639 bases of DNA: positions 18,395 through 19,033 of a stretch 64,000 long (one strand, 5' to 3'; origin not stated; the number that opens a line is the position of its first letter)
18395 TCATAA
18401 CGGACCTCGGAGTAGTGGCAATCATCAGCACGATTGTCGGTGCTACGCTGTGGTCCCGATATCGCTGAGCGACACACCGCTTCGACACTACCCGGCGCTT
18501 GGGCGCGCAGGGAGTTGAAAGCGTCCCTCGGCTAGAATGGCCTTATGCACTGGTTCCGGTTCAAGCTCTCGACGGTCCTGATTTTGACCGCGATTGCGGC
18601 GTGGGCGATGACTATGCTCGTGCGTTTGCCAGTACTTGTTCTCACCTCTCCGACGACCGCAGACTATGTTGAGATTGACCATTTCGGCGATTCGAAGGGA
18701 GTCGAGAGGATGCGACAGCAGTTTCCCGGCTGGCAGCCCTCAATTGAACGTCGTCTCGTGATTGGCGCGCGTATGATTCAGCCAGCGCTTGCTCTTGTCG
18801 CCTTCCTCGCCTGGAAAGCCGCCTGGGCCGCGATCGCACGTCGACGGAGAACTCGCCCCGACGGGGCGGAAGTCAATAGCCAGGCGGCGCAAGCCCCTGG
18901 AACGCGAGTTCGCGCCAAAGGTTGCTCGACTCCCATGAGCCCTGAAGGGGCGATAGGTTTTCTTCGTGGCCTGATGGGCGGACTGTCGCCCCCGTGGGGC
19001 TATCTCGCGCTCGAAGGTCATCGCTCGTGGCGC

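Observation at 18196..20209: Cluster of paralogous small membrane proteins sharing an N-terminal R-R-W-F-(R/Q)-F-(K/R)-L-S-T anchor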

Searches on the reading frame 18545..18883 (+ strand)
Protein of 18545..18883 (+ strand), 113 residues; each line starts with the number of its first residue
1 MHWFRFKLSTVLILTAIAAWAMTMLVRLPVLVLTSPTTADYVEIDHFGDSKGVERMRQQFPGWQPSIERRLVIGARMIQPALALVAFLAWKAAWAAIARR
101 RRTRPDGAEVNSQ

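Call 13: find_homologous_proteins(query=window:18545-18883:+, max_evalue=0.01)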
Query seq(113 aa) (113 aa): 51 proteins with E <= 0.01 among 101 candidates.
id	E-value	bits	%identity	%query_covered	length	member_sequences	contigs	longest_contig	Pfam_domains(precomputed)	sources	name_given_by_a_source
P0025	2.2e-67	242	100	100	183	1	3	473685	-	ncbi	ncbi:MAG: hypothetical protein AB7U73_17385 [Pirellulales bacterium]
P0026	4.9e-37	144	68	88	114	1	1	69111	-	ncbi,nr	ncbi:MAG: hypothetical protein K2Y37_08175 [Pirellulales bacterium]|nr:hypothetical protein [Pirellu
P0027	1.3e-13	69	48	88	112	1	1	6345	-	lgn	-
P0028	5.7e-13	67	43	98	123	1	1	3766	-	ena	-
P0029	7.2e-13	66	39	84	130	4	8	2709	PF09594.17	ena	-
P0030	8.9e-13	66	47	79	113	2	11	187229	-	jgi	jgi:hypothetical protein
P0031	1.2e-10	59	44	90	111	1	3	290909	-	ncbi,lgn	ncbi:MAG: hypothetical protein AB7U73_20245 [Pirellulales bacterium]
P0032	2.2e-10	58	45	88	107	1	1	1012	-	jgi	jgi:hypothetical protein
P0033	2.7e-10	58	44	88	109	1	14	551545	-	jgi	jgi:hypothetical protein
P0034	3.7e-10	58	41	95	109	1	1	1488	-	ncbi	-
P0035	5.2e-10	57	43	90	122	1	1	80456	-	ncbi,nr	ncbi:MAG: hypothetical protein K2Y37_11965 [Pirellulales bacterium]|nr:hypothetical protein [Pirellu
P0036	1.0e-9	56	85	18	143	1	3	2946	-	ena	-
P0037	1.1e-9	56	43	91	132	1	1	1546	-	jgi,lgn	-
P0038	6.0e-9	54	41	88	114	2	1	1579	-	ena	-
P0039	7.9e-9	53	39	89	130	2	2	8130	-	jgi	-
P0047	1.6e-7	49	90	18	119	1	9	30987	-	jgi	jgi:hypothetical protein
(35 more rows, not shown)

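Call 16: find_encoding_contigs(protein=P0047, flank=10000, max_places=3)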
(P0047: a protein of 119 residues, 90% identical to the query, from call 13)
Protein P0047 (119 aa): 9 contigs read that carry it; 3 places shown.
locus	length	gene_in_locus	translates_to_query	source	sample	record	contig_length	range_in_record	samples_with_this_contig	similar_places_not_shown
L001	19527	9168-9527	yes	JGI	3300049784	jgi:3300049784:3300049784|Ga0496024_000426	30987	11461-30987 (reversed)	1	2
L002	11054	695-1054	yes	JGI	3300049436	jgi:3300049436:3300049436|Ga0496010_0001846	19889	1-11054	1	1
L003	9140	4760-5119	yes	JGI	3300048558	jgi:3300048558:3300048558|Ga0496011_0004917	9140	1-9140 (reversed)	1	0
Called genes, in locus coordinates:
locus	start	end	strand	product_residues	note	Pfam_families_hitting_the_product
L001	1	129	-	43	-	?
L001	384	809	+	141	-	-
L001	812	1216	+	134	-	-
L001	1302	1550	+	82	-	-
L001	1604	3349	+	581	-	PF01011:PQQ (faint), PF13570:Beta-prop_ACSF4 (faint), PF13360:PQQ_2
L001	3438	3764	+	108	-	-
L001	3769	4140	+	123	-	-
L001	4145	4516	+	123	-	-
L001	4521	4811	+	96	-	-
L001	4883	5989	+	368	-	PF02985:HEAT (faint), PF03130:HEAT_PBS (faint), PF13513:HEAT_EZ (faint), PF12717:Cnd1 (faint), PF13646:HEAT_2 (weak)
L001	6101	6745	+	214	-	-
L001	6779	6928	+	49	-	-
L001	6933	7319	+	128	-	-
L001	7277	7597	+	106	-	-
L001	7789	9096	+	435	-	PF06439:3keto-disac_hyd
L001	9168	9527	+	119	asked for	-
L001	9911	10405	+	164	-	PF14567:SUKH_5, PF09346:SMI1_KNR4, PF14568:SUKH_6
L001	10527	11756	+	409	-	-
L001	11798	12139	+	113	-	-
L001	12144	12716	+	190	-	-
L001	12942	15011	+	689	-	PF24796:WDR55 (faint), PF24817:WD40_WDHD1_1st (faint), PF25174:Beta-prop_THOC3 (weak), PF23381:Beta-prop_IFT122_1st (faint)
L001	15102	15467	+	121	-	-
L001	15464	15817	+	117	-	-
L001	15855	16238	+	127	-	-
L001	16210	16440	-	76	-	-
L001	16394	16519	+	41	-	-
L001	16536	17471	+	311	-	PF23598:LRR_14 (faint), PF24758:LRR_At5g56370 (faint)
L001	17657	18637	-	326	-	PF02563:Poly_export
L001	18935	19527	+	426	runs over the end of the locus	PF25174:Beta-prop_THOC3 (faint)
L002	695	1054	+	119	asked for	-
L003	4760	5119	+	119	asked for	-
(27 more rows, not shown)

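Call 17: find_encoding_contigs(protein=P0026, flank=10000, max_places=2)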
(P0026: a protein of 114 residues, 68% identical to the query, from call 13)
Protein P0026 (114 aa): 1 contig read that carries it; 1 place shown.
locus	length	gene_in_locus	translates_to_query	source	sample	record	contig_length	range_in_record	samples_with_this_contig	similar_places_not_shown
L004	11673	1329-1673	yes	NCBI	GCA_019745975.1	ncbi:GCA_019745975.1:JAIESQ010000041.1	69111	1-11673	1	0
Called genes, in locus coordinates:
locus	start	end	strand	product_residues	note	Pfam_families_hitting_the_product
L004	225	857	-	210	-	-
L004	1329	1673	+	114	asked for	-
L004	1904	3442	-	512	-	PF07364:DUF1485, PF07171:MlrC_C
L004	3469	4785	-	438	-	PF00202:Aminotran_3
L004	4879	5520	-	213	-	PF08818:DUF1801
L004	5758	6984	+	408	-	PF01266:DAO, PF13738:Pyr_redox_3 (faint)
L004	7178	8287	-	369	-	PF27233:MJ0711_N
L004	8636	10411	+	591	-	PF01336:tRNA_anti-codon, PF00152:tRNA-synt_2, PF02938:GAD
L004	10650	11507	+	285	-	PF03167:UDG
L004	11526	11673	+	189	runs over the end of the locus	PF12867:DinB_2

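Call 27: find_encoding_contigs(protein=P0031, flank=10000, max_places=2)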
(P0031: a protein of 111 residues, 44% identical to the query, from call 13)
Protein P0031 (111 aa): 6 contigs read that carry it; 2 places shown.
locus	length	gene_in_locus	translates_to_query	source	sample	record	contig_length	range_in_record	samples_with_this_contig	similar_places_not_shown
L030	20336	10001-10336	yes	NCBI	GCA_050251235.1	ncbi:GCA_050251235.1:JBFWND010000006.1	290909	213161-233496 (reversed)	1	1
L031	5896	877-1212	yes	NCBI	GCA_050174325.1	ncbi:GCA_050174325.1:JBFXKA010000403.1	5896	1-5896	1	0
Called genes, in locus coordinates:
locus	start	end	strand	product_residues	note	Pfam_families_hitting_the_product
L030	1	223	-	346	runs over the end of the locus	-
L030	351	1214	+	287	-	PF00763:THF_DHG_CYH, PF02882:THF_DHG_CYH_C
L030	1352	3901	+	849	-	PF00005:ABC_tran, PF13304:AAA_21 (faint), PF00005:ABC_tran, PF02653:BPD_transp_2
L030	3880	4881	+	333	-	PF02653:BPD_transp_2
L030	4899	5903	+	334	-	PF13407:Peripla_BP_4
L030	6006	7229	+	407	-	-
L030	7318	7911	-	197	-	-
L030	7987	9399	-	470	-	PF07394:DUF1501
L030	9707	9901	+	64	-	-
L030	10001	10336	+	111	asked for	-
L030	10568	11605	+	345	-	-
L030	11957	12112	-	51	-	-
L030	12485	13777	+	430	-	PF16656:Pur_ac_phosph_N, PF00149:Metallophos (weak)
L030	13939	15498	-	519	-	PF13429:TPR_15 (faint), PF13431:TPR_17 (faint), PF07719:TPR_2 (faint), PF14559:TPR_19, PF13371:TPR_9 (weak), PF13424:TPR_12, PF13432:TPR_16 (weak), PF00515:TPR_1 (weak), +7 more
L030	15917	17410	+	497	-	PF01011:PQQ (faint), PF13570:Beta-prop_ACSF4, PF13360:PQQ_2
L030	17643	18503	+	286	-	PF25084:LbH_EIF2B (faint), PF25087:GMPPB_C (weak), PF00132:Hexapep, PF13720:Acetyltransf_11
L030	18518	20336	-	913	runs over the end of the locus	PF01326:PPDK_N, PF00391:PEP-utilizers, PF02896:PEP-utilizers_C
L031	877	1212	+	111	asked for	-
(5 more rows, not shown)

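Call 28: find_encoding_contigs(protein=P0030, flank=10000, max_places=2)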
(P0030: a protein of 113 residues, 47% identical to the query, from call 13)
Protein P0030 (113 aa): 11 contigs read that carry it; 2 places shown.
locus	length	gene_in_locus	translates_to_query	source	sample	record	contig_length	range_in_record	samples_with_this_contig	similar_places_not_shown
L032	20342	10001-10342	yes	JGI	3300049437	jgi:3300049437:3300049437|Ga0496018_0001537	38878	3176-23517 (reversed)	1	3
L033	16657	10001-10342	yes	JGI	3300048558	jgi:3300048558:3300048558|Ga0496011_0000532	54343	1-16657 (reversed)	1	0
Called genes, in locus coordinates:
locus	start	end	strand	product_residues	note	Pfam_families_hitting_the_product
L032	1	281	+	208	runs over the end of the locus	PF07638:Sigma70_ECF, PF08281:Sigma70_r4_2, PF04545:Sigma70_r4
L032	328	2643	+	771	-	PF00069:Pkinase, PF07714:PK_Tyr_Ser-Thr, PF14559:TPR_19 (faint), PF00515:TPR_1 (faint), PF07719:TPR_2 (faint), PF13431:TPR_17 (faint), PF13414:TPR_11 (weak), PF13432:TPR_16 (weak), +2 more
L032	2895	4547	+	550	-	PF02776:TPP_enzyme_N, PF00205:TPP_enzyme_M, PF02775:TPP_enzyme_C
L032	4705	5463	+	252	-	PF00106:adh_short, PF01370:Epimerase (weak), PF08659:KR, PF13561:adh_short_C2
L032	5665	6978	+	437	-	PF00174:Oxidored_molyb, PF03404:Mo-co_dimer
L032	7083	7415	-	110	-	-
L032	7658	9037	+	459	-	PF00144:Beta-lactamase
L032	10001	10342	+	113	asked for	-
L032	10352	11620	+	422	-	-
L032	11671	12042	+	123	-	-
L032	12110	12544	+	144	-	-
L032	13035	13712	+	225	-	-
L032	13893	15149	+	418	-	PF01408:GFO_IDH_MocA, PF02894:GFO_IDH_MocA_C, PF22725:GFO_IDH_MocA_C3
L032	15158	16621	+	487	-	PF13396:PLDc_N (weak), PF13091:PLDc_2, PF00614:PLDc (weak), PF13091:PLDc_2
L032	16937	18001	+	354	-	PF04551:GcpE, PF26540:GcpE_C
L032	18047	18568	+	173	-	-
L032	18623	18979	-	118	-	PF15588:Imm10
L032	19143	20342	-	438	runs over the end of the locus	PF00365:PFK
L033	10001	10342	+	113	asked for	-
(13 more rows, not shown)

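Call 29: find_encoding_contigs(protein=P0033, flank=10000, max_places=2)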
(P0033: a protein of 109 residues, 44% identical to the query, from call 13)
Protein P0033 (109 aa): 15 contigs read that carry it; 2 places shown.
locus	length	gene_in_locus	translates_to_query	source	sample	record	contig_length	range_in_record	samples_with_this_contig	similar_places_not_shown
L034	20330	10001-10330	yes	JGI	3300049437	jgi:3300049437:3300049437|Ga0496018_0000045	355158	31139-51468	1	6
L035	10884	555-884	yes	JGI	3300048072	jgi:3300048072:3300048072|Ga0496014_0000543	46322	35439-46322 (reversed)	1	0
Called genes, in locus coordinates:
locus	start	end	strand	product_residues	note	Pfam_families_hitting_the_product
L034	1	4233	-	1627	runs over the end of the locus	PF03958:Secretin_N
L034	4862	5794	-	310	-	PF00398:RrnaAD, PF13847:Methyltransf_31 (faint), PF08241:Methyltransf_11 (weak), PF08242:Methyltransf_12 (weak), PF13649:Methyltransf_25 (weak)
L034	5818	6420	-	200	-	PF00677:Lum_binding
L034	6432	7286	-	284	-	PF01066:CDP-OH_P_transf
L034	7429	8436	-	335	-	PF02666:PS_Dcarbxylase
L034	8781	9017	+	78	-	-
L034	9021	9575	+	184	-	-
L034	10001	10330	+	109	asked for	-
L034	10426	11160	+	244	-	-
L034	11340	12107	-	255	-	PF02585:PIG-L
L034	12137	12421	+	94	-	-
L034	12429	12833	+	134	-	PF01844:HNH, PF14279:HNH_5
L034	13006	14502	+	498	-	PF00034:Cytochrom_C (faint), PF06537:DHOR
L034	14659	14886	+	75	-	-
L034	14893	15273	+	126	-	PF02661:Fic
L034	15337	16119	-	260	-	PF00753:Lactamase_B, PF19583:ODP (weak)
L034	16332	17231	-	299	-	PF01370:Epimerase, PF02254:TrkA_N (weak), PF13460:NAD_binding_10 (weak)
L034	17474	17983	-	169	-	PF03652:RuvX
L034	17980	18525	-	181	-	PF04468:PSP1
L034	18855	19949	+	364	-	PF04055:Radical_SAM, PF06968:BATS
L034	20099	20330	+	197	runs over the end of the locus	PF00565:SNase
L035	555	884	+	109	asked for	-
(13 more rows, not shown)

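Call 34: search_protein_families(library=padloc, proteins=[P0028], max_evalue=1)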
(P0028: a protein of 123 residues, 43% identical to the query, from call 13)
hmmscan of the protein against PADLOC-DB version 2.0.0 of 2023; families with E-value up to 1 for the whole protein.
P0028 (123 aa): 0 families

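Call 41: search_protein_representatives(alignment_id=A3)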
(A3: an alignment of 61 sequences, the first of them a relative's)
Query: 61 sequences, 125 profile positions. Proteins with E-value up to 0.001 (for the whole library): 500; up to 1e-10: 321; up to 1e-30: 33. The best 150 are listed.
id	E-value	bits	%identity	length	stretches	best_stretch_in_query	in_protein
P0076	6.7e-57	207.3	-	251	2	9-123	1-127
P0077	1.6e-47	177.0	-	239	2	9-109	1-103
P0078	9.5e-42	158.4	-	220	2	5-111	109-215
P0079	3.3e-41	156.6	-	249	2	9-121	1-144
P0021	7.6e-37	142.5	-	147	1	5-119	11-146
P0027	2.7e-36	140.7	-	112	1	6-119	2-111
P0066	9.5e-36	139.0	-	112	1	9-120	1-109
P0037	1.3e-35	138.5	-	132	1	9-119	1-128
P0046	4.3e-35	136.9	-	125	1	9-119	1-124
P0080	6.5e-35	136.3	-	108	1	9-116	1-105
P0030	7.3e-35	136.1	-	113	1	9-120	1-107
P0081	9.4e-35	135.8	-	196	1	5-119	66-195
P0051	1.2e-34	135.4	-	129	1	10-119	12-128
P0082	1.1e-33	132.3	-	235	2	6-111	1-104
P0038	1.2e-33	132.2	-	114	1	9-116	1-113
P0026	7.0e-29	116.8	-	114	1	9-115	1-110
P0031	7.6e-28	113.4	-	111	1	16-119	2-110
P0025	1.5e-24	102.8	-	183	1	16-116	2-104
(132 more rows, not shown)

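Call 45: predict_structure(alignment_id=A4)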
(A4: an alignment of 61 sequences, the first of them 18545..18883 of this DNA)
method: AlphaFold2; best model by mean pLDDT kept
length: 113 residues; sequences in the alignment: 61
mean_pLDDT: 78.9   pTM: 0.45
mean pLDDT of the five models: 78.9, 77.1, 76.7, 76.2, 76.0
residues with pLDDT >= 90: 2; 70-90: 93; 50-70: 18; < 50: 0
segments of 3 or more residues with pLDDT < 50: none
pLDDT, mean of each block of 10 residues (from residue 1): 71 84 75 84 76 84 81 72 85 86 71 64
secondary structure, 60 per line:
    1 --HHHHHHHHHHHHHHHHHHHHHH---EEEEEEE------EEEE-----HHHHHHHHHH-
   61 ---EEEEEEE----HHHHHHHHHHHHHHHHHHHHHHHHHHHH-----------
elements in order: H3-24 E28-34 E41-44 H50-59 E64-70 H75-102

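Call 74: search_protein_families(library=pfam, proteins=[L034:10426-11160:+, L032:10352-11620:+, L030:10568-11605:+, L001:10527-11756:+, L001:16536-17471:+, L001:6101-6745:+, L001:12144-12716:+], max_evalue=0.01)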
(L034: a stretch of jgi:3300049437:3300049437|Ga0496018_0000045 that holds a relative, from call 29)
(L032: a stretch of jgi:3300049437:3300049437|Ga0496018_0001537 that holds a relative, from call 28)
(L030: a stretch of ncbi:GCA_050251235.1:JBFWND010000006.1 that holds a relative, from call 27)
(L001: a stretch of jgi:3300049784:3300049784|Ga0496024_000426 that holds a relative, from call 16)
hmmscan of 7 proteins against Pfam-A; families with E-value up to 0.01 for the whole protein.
L034:10426-11160:+ (244 aa): 1 family
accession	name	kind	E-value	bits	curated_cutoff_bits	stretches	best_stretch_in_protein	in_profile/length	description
PF07661.19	MORN_2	-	0.00031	21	29.6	0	72-88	1-17/22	MORN repeat variant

L032:10352-11620:+ (422 aa): 0 families

L030:10568-11605:+ (345 aa): 1 family
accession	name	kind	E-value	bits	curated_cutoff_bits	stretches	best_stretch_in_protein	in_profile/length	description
PF12822.12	ECF_trnsprt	-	0.0086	16.5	30.7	1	213-311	34-132/169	ECF transporter, substrate-specific component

L001:10527-11756:+ (409 aa): 7 families
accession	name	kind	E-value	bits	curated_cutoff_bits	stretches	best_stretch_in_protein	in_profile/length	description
PF12799.13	LRR_4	-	6.2e-14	52.2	27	0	162-198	1-39/44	Leucine Rich repeats (2 copies)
PF13855.12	LRR_8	-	5.5e-13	48.9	27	0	283-340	2-59/61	Leucine rich repeat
PF23598.1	LRR_14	-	3.4e-10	39.6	40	1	211-387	94-272/353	Leucine-rich repeat region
PF13516.12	LRR_6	-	4e-09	36.3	23.4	0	162-183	3-24/24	Leucine Rich repeat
PF24758.1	LRR_At5g56370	-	4e-07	30.4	27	0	326-391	10-74/227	FBD-associated F-box protein At5g56370, LRR repeats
PF00560.39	LRR_1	-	1.8e-05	24.4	20.6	0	283-305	1-23/23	Leucine Rich Repeat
PF25013.1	LRR_Zer-1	-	0.0041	17.7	27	0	349-383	26-59/137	Zer-1-like, Leucine-rich repeats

L001:16536-17471:+ (311 aa): 5 families
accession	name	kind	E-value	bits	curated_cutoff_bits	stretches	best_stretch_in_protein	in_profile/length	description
PF23598.1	LRR_14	-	5.1e-07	29.2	40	0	101-211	205-315/353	Leucine-rich repeat region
PF24758.1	LRR_At5g56370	-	2.3e-05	24.6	27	0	104-213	56-166/227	FBD-associated F-box protein At5g56370, LRR repeats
PF25013.1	LRR_Zer-1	-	0.00028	21.5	27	0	226-285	5-61/137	Zer-1-like, Leucine-rich repeats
PF12799.13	LRR_4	-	0.0018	18.9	27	0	219-239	13-33/44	Leucine Rich repeats (2 copies)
PF13855.12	LRR_8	-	0.002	18.3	27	0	229-284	1-55/61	Leucine rich repeat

L001:6101-6745:+ (214 aa): 0 families

L001:12144-12716:+ (190 aa): 1 family
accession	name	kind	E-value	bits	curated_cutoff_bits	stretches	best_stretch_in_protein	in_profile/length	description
PF10953.13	DUF2754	-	0.0058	17.3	25.8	0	22-76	10-63/70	Protein of unknown function (DUF2754)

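Call 75: search_protein_families(library=phrogs, proteins=[window:18545-18883:+, P0028], max_evalue=0.1)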
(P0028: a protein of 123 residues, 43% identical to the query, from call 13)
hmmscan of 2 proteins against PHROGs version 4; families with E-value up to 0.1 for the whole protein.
window:18545-18883:+ (113 aa): 0 families

P0028 (123 aa): 0 families

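Call 76: search_protein_families(library=pfam, proteins=[L001:384-809:+, L032:12110-12544:+, L032:13035-13712:+, L034:9021-9575:+], max_evalue=0.001)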
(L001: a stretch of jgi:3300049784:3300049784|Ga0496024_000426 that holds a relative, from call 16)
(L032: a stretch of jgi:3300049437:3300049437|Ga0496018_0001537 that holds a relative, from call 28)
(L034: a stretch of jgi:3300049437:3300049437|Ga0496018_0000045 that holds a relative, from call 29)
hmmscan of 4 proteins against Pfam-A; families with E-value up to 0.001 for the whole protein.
L001:384-809:+ (141 aa): 0 families

L032:12110-12544:+ (144 aa): 0 families

L032:13035-13712:+ (225 aa): 1 family
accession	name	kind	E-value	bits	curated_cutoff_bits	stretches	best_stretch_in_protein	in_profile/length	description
PF07589.16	PEP-CTERM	-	1.2e-05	25.6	20.7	1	195-218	1-22/24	PEP-CTERM motif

L034:9021-9575:+ (184 aa): 0 families

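Call 88: search_protein_families(library=pfam, alignment_id=A7, max_evalue=0.01)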
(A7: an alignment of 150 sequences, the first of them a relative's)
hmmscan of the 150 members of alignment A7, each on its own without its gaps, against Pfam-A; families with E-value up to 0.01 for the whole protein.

A. member 1, P0076 (251 aa): 0 families

B. families by the number of members that match (of 150 scanned): 8 families
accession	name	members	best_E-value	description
PF02656.20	DUF202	5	0.0018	Domain of unknown function (DUF202)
PF09594.16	GT87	4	1.1e-05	Glycosyltransferase family 87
PF02322.20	Cyt_bd_oxida_II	1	0.00016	Cytochrome bd terminal oxidase subunit II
PF15086.11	UPF0542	1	0.0023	Uncharacterised protein family UPF0542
PF09721.15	Exosortase_EpsH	1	0.0054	Transmembrane exosortase (Exosortase_EpsH)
PF24112.1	Amanitin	1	0.007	Amanitin toxin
PF03707.21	MHYT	1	0.0085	Bacterial signalling protein N terminal repeat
PF04978.18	MST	1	0.0092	Mycothiol-S-transferase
